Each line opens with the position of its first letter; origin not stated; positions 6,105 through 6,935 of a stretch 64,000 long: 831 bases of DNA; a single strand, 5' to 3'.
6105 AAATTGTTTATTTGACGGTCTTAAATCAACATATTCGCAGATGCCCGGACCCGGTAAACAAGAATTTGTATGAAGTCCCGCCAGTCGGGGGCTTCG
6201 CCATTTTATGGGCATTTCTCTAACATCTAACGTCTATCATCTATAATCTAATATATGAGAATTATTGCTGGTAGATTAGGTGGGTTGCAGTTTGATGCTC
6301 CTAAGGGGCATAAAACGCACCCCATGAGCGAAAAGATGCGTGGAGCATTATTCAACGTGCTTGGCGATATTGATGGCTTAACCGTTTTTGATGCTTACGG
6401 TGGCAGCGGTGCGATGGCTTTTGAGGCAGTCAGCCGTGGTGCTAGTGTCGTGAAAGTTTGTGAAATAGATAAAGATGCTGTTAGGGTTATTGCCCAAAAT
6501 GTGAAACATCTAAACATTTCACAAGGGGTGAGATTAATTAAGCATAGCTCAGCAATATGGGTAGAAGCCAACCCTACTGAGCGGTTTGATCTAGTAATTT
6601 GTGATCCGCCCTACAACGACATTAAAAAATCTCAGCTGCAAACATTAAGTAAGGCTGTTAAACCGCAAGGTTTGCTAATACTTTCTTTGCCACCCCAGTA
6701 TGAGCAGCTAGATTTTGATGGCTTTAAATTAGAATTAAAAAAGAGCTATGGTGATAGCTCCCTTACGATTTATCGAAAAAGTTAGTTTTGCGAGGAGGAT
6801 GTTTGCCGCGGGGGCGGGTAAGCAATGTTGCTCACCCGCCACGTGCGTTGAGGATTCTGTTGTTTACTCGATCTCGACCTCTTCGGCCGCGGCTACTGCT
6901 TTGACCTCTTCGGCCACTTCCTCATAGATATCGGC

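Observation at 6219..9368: Three copies of a 36-bp element made of five TCTAACA-like heptads, each at the 3' edge of a non-core insert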

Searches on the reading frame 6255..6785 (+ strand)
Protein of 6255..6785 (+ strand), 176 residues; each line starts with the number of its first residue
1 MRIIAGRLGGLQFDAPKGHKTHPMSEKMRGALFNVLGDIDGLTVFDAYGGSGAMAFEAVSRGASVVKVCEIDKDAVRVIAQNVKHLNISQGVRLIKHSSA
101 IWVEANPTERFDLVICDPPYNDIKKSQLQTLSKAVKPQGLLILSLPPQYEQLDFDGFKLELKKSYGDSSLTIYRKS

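Call 9: search_protein_families(library=pfam, proteins=[window:6255-6785:+], max_evalue=0.01)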
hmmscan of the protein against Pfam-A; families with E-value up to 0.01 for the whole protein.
window:6255-6785:+ (176 aa): 6 families
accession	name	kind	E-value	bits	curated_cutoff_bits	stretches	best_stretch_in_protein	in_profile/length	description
PF03602.21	Cons_hypoth95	-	2.2e-37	129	24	1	1-173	1-181/182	Conserved hypothetical protein 95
PF06325.19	PrmA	-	1.2e-06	28.7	22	1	42-144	163-259/296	Ribosomal protein L11 methyltransferase (PrmA)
PF05175.20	MTS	-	2.4e-06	27.8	23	1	38-133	29-121/170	Methyltransferase small domain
PF01170.24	UPF0020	-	0.00011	22.4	22.3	1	23-122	11-133/197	RMKL-like, methyltransferase domain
PF13847.12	Methyltransf_31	-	0.00011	22.3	27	1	40-147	3-113/145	Methyltransferase domain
PF01555.25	N6_N4_Mtase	-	0.0034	17.8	26.7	0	112-125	2-15/221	DNA methylase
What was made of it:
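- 6255..6785 (+): rsmD (16S rRNA methyltransferase, Cons_hypoth95), the core gene downstream of copy 1. Call 9.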

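Call 10: find_encoding_contigs(protein=window:6255-6785:+, flank=10000, max_places=10)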
Protein window:6255-6785:+ (176 aa): no gene with exactly this product is on record in the collection.
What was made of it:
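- Tried and rejected: RsmD is not on record (call 10).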
